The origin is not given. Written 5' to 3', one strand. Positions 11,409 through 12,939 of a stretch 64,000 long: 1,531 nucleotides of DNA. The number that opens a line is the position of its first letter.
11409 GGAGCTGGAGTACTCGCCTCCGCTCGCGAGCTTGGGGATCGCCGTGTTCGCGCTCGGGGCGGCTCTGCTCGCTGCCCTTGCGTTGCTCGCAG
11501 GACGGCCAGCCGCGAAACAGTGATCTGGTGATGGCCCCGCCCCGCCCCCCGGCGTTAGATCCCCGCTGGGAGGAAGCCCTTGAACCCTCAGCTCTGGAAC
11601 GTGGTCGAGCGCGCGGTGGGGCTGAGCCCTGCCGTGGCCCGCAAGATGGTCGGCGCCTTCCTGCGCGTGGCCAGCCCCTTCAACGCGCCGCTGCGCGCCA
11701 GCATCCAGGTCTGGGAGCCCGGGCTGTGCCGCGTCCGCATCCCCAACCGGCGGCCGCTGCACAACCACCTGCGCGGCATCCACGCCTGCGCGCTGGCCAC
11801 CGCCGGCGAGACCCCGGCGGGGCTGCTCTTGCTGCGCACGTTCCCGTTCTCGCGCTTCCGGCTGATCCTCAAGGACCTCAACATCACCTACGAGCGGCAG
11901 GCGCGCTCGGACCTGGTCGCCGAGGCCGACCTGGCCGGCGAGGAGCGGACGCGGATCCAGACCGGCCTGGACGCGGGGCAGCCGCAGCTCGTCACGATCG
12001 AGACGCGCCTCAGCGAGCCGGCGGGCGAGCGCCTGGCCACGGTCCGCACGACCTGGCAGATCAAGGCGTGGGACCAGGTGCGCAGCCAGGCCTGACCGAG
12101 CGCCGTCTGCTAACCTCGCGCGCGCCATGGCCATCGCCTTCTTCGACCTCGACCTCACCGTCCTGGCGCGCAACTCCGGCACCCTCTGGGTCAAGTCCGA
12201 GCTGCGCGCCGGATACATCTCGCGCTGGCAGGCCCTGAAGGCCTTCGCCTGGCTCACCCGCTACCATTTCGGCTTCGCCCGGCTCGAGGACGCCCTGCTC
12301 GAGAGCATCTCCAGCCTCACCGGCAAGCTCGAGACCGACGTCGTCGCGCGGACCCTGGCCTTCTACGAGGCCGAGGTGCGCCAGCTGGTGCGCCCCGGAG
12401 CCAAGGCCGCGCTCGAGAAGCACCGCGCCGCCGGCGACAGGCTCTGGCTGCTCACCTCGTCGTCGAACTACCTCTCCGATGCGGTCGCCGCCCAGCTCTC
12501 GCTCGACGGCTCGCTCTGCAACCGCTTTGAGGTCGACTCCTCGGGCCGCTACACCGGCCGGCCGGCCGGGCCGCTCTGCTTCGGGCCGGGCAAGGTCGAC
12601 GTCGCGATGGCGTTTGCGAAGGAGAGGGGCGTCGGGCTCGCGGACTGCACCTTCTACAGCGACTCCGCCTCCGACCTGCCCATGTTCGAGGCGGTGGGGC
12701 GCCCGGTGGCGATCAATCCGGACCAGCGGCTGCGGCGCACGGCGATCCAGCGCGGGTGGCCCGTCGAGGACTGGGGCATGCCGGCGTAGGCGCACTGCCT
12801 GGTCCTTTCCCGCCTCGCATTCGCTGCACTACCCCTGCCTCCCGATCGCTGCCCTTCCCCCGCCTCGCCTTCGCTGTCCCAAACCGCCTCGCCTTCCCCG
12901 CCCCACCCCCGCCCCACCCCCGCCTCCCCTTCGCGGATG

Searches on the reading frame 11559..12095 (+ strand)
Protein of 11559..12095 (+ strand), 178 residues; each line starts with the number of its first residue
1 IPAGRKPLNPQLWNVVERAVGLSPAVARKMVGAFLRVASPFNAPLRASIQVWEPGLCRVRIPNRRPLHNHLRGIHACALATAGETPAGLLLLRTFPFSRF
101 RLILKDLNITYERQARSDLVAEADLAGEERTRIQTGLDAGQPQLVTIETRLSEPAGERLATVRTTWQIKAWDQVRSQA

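Call 29: search_protein_families(library=pfam, proteins=[window:11559-12095:+], max_evalue=0.001)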
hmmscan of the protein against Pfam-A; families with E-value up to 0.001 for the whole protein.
window:11559-12095:+ (178 aa): 1 family
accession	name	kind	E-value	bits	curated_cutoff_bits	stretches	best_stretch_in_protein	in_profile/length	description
PF14539.12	DUF4442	-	1.9e-21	77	25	1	29-168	3-132/132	Domain of unknown function (DUF4442)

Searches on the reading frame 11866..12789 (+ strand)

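Call 29: search_protein_families(library=pfam, proteins=[window:11866-12789:+], max_evalue=0.001)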
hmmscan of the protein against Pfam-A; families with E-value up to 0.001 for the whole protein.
window:11866-12789:+ (307 aa): 2 families
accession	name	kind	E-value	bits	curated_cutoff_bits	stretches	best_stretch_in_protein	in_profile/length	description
PF12710.13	HAD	-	4.6e-35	122.2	27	1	91-275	1-189/189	haloacid dehalogenase-like hydrolase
PF00702.32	Hydrolase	-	5.9e-09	37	26.4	1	92-278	5-191/191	haloacid dehalogenase-like hydrolase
